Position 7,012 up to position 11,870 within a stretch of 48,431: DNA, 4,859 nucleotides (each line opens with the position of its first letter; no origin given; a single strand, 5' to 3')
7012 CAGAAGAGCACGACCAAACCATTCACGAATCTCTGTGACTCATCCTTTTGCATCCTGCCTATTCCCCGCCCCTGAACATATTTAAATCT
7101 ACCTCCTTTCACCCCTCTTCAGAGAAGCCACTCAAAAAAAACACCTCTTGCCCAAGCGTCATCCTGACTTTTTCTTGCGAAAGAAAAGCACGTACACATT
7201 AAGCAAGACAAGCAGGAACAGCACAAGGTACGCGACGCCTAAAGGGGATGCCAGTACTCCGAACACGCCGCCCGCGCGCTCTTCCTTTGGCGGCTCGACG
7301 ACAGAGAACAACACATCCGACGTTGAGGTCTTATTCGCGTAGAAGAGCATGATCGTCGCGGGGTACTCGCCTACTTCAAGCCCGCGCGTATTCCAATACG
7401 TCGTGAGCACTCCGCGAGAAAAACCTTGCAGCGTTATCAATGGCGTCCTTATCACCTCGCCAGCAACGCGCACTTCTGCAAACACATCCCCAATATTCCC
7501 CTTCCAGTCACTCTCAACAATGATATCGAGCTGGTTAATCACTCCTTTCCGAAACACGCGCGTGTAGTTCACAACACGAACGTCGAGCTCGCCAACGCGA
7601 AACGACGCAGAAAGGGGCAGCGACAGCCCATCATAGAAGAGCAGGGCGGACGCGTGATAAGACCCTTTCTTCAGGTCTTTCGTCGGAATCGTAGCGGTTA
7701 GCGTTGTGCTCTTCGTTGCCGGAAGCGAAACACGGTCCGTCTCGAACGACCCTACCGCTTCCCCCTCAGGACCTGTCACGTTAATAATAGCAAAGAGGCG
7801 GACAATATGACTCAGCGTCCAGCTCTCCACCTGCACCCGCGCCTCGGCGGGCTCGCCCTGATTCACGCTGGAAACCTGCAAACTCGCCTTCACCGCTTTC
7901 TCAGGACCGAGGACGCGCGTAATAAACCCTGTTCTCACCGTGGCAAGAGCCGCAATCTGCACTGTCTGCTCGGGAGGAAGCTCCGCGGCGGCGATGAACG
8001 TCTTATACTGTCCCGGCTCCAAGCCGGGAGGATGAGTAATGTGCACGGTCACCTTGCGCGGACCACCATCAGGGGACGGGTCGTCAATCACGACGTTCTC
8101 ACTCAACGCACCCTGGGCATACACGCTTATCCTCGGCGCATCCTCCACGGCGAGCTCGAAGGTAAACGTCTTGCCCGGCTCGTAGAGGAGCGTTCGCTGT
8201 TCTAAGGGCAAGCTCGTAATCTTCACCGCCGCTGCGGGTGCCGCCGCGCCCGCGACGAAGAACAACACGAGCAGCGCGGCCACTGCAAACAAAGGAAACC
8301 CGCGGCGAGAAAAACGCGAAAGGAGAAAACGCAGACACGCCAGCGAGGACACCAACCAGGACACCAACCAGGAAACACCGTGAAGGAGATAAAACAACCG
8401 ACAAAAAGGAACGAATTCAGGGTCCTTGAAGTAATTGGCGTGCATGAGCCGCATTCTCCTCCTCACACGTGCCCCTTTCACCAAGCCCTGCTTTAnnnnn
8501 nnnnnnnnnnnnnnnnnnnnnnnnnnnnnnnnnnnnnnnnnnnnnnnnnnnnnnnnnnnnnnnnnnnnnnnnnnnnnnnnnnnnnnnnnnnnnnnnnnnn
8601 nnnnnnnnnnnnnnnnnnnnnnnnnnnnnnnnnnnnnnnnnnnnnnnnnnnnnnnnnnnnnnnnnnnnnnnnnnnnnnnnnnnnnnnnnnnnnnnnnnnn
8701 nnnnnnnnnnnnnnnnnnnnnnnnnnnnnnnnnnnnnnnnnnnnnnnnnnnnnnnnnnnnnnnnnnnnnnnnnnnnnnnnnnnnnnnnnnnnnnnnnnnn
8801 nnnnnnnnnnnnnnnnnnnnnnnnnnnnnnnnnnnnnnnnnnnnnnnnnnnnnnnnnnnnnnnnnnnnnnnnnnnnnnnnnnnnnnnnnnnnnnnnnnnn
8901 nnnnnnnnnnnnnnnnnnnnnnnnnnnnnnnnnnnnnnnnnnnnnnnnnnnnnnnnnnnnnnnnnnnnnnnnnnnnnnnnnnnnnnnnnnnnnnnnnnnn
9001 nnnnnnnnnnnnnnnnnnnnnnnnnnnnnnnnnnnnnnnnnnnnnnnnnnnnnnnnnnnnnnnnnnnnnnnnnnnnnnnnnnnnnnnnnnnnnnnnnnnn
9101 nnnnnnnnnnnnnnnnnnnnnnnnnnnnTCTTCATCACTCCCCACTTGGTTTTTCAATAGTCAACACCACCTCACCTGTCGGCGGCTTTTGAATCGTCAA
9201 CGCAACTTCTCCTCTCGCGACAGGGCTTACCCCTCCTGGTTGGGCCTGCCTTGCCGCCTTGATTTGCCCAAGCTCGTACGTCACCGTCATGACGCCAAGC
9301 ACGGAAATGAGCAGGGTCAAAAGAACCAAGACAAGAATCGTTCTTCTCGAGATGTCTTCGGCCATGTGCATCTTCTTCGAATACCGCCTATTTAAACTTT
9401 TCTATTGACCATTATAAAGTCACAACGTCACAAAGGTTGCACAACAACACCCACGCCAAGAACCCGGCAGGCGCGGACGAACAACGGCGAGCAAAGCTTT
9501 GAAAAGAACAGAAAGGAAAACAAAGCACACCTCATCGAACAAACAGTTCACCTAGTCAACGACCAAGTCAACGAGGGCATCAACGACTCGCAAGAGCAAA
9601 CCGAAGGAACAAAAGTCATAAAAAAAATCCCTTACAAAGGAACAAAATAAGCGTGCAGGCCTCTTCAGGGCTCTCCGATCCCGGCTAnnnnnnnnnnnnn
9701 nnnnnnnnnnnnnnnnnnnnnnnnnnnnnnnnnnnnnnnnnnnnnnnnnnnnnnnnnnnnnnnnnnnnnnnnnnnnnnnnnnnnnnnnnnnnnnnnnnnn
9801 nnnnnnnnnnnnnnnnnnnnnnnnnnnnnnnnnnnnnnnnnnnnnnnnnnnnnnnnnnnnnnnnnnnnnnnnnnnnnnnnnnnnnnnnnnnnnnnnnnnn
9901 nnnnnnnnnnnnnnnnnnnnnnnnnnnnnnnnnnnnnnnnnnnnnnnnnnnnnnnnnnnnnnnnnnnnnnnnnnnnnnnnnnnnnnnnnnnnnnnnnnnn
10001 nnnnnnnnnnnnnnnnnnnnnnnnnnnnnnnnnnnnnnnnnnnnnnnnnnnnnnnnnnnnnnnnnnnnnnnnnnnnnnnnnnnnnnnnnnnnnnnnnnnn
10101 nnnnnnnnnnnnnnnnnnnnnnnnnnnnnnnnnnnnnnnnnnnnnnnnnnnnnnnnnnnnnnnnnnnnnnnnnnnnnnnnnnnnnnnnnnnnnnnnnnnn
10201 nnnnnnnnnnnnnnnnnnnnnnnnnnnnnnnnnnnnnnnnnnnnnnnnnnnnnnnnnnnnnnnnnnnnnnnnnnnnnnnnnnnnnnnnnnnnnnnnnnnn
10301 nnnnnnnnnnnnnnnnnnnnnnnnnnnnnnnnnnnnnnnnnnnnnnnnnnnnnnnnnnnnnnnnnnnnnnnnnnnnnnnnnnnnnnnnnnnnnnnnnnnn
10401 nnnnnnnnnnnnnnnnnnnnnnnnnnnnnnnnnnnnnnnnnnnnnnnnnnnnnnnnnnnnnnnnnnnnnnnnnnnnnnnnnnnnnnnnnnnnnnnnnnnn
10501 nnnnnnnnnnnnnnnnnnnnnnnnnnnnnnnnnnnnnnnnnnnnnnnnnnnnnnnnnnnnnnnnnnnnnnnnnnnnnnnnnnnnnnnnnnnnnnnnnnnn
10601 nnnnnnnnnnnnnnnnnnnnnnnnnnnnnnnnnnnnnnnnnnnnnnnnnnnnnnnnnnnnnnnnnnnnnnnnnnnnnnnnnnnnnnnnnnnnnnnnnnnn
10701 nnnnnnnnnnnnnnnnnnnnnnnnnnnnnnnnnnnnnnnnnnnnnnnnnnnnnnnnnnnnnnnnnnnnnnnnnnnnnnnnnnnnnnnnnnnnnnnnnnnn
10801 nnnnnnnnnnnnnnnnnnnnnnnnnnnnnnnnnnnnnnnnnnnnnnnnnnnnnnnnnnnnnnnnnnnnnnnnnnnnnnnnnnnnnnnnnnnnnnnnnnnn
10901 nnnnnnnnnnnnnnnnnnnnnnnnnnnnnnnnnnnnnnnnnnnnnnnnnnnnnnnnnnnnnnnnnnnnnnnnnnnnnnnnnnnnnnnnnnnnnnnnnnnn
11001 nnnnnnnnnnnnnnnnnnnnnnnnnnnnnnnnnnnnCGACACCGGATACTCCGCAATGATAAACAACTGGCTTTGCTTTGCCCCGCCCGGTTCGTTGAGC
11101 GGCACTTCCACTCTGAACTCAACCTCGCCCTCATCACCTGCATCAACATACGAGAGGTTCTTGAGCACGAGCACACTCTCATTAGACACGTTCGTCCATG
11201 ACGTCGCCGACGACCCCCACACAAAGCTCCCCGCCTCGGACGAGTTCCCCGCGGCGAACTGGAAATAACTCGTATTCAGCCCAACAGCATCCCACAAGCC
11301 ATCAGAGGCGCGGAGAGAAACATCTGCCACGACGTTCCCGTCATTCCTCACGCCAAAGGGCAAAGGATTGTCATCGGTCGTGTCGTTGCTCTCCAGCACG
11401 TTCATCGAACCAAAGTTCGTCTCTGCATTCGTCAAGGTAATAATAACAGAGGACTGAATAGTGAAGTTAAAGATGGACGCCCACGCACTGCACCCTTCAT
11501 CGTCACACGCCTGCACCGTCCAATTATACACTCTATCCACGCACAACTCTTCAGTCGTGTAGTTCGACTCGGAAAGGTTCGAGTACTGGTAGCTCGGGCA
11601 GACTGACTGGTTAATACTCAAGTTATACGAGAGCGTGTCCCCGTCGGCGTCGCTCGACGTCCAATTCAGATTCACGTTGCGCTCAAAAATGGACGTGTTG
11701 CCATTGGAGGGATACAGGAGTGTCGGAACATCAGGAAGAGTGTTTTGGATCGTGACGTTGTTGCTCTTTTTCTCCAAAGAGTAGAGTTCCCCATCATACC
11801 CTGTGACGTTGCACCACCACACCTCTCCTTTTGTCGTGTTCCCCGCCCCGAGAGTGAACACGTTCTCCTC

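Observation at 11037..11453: C-terminal domain of the giant protein is a paralogue of the neighbouring 211-aa secreted protein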

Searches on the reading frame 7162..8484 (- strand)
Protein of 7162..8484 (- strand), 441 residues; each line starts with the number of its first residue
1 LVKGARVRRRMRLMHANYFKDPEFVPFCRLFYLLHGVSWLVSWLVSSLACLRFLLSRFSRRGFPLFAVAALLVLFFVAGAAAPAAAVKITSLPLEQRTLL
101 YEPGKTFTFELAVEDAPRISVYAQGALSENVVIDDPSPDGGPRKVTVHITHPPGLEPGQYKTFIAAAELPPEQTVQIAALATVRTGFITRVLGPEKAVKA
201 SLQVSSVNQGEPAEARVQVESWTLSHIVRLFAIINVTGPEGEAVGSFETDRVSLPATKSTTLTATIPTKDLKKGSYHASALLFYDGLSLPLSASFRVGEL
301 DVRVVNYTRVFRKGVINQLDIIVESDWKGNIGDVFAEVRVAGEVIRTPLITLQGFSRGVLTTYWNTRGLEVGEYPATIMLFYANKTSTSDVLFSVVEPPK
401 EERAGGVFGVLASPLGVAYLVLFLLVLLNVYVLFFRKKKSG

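Call 6: search_protein_families(library=pfam, proteins=[window:7162-8484:-], max_evalue=1)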
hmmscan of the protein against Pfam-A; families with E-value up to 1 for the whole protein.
window:7162-8484:- (441 aa): 2 families
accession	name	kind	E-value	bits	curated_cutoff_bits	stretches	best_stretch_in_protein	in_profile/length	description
PF13567.11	DUF4131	-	0.002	18.3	31.6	1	38-170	6-133/165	Domain of unknown function (DUF4131)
PF06280.18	fn3_5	-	0.27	12.4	27.6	0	242-273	55-86/112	Fn3-like domain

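Call 8: search_protein_families(library=ncbifam, proteins=[window:7162-8484:-], max_evalue=1)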
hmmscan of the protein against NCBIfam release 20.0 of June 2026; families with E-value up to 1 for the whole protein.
window:7162-8484:- (441 aa): 0 families

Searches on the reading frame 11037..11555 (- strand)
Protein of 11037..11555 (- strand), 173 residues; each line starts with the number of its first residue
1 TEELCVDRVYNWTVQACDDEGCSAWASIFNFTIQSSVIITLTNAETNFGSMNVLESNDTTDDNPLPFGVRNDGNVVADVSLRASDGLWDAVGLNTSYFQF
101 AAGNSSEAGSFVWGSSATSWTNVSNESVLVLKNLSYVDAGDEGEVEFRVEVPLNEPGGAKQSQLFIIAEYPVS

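Call 65: predict_structure(alignment_id=A5)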
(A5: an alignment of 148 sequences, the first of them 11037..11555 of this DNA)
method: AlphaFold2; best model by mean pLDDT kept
length: 173 residues; sequences in the alignment: 148
mean_pLDDT: 79.5   pTM: 0.71
mean pLDDT of the five models: 79.5, 78.5, 78.0, 77.6, 77.3
residues with pLDDT >= 90: 61; 70-90: 61; 50-70: 46; < 50: 5
segments of 3 or more residues with pLDDT < 50: 2-5
pLDDT, mean of each block of 10 residues (from residue 1): 50 63 62 85 85 61 84 95 76 74 81 82 92 92 91 84 92 83
secondary structure, 60 per line:
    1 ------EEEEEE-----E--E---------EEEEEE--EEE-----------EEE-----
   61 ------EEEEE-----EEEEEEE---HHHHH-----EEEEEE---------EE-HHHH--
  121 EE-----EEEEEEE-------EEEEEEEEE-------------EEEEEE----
elements in order: E7-12 E31-36 E39-41 E53-55 E67-71 E77-83 H87-91 E97-102 H115-118 E128-134 E142-150 E164-169

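Call 68: fold_search(model_id=the predicted structure, library=pdb)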
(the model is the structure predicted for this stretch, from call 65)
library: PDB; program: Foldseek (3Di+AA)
matches with E <= 10: 508; with E <= 0.001: 0
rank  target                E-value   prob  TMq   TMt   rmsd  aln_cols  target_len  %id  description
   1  6fjy_D                2.2e-02  0.96  0.39  0.26  10.0       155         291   15  Crystal structure of CsuC-CsuE chaperone-tip adhesion subunit pre-assembly complex from archaic chaperone-usher Csu pi (released 2018-05-16)
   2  7zl4_B                7.8e-02  0.77  0.39  0.43  11.4       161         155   16  Cryo-EM structure of archaic chaperone-usher Csu pilus of Acinetobacter baumannii (released 2022-08-03)
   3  6fjy_B                9.1e-02  0.91  0.42  0.27   9.3       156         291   13  Crystal structure of CsuC-CsuE chaperone-tip adhesion subunit pre-assembly complex from archaic chaperone-usher Csu pi (released 2018-05-16)
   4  5nzu_MODEL_1_D        9.6e-02  0.41  0.29  0.15  10.4       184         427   14  The structure of the COPI coat linkage II (released 2017-06-28)
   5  7zl4_A                1.1e-01  0.66  0.35  0.41  11.7       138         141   17  Cryo-EM structure of archaic chaperone-usher Csu pilus of Acinetobacter baumannii (released 2022-08-03)
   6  9ikj_A                1.1e-01  0.82  0.42  0.32   9.8       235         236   10  Cryo-EM structure of TLP-1a (released 2024-11-13)
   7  8eht_B                1.1e-01  0.57  0.35  0.35  17.0       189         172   10  Cryo-EM reconstruction of the CS20 bacterial adhesion pili (released 2023-03-22)
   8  2co7_A                1.2e-01  0.60  0.29  0.39   7.6       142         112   10  Salmonella enterica SafA pilin in complex with the SafB chaperone (Type II) (released 2006-06-27)
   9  2czn_MODEL_1_A        1.2e-01  0.41  0.24  0.33   6.8       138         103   13  Solution structure of the chitin-binding domain of hyperthermophilic chitinase from pyrococcus furiosus (released 2006-07-18)
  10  2waa                  1.3e-01  0.21  0.22  0.15  13.1       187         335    8  Structure of a family two carbohydrate esterase from Cellvibrio japonicus (released 2009-03-24)
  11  6swh_E                1.4e-01  0.91  0.47  0.53   5.4       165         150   12  Crystal structure of the ternary complex between the type 1 pilus proteins FimC, FimI and FimA from E. coli (released 2020-10-07)
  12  2co6_A                1.4e-01  0.38  0.27  0.34  10.4       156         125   10  Salmonella enterica SafA pilin in complex with the SafB chaperone (Type I) (released 2006-06-27)
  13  9fy9_F                1.6e-01  0.72  0.36  0.43   9.5       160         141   16  Cryo-EM structure of the type 1 chaperone-usher pilus FimD-tip complex (FimDHGFC) - Conformer 1 (released 2025-06-04)
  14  8tar_L                1.6e-01  0.21  0.24  0.23  11.7       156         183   10  APC/C-CDH1-UBE2C-Ubiquitin-CyclinB-NTD (released 2023-09-27)
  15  2uy6_B                1.7e-01  0.89  0.47  0.53   4.9       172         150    9  Crystal structure of the P pilus rod subunit PapA (released 2007-05-29)
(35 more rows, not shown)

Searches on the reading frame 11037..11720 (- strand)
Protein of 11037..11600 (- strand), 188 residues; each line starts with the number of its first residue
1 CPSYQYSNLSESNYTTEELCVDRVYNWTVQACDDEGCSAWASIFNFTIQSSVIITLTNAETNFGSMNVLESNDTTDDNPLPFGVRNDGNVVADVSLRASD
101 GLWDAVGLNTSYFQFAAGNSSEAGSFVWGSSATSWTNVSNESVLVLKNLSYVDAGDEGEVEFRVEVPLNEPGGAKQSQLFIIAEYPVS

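Call 6: search_protein_families(library=pfam, proteins=[window:11037-11600:-], max_evalue=1)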
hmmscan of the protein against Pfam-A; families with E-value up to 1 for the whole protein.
window:11037-11600:- (188 aa): 1 family
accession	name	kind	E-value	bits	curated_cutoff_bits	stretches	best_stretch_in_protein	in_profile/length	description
PF08329.16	ChitinaseA_N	-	0.09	12.9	21.2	1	21-41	81-101/133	Chitinase A, N-terminal domain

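Call 8: search_protein_families(library=ncbifam, proteins=[window:11037-11600:-], max_evalue=1)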
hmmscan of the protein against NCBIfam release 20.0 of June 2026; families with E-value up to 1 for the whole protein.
window:11037-11600:- (188 aa): 1 family
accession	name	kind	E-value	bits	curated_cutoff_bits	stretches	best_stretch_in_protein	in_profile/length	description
NF004495.0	PRK05841.1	equivalog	0.038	12.5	857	1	65-133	294-360/603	flagellar hook protein FlgE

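Call 10: find_homologous_proteins(query=window:11037-11489:-, max_evalue=0.01)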
Query window:11037-11489:-: 19 candidates shared short words with the query, none scored E <= 0.01.

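Call 46: find_related_loci(query=A3, collection=metagenome_contigs, flank=10000)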
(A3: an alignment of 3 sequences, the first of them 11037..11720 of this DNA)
Query A3 (228 aa) in metagenome_contigs; peptide patterns used: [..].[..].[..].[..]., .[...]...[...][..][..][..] (x = any residue, [..] = any of these).
600 stretches matched a pattern (row limit reached: there are more); 7 encode a relative of the query (tblastn E <= 1e-3); 7 distinct loci.
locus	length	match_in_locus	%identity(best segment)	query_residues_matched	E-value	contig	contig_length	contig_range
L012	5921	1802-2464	34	1-217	5e-33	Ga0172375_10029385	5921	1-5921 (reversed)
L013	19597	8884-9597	34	1-225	3e-31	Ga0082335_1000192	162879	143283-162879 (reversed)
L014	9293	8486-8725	29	13-92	1e-8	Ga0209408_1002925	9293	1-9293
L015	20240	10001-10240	28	13-92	4e-7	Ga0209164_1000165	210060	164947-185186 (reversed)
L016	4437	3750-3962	32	20-89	9e-7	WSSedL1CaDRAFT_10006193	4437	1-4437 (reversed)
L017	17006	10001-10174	34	16-73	2e-6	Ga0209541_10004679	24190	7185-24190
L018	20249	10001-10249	30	8-89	2e-6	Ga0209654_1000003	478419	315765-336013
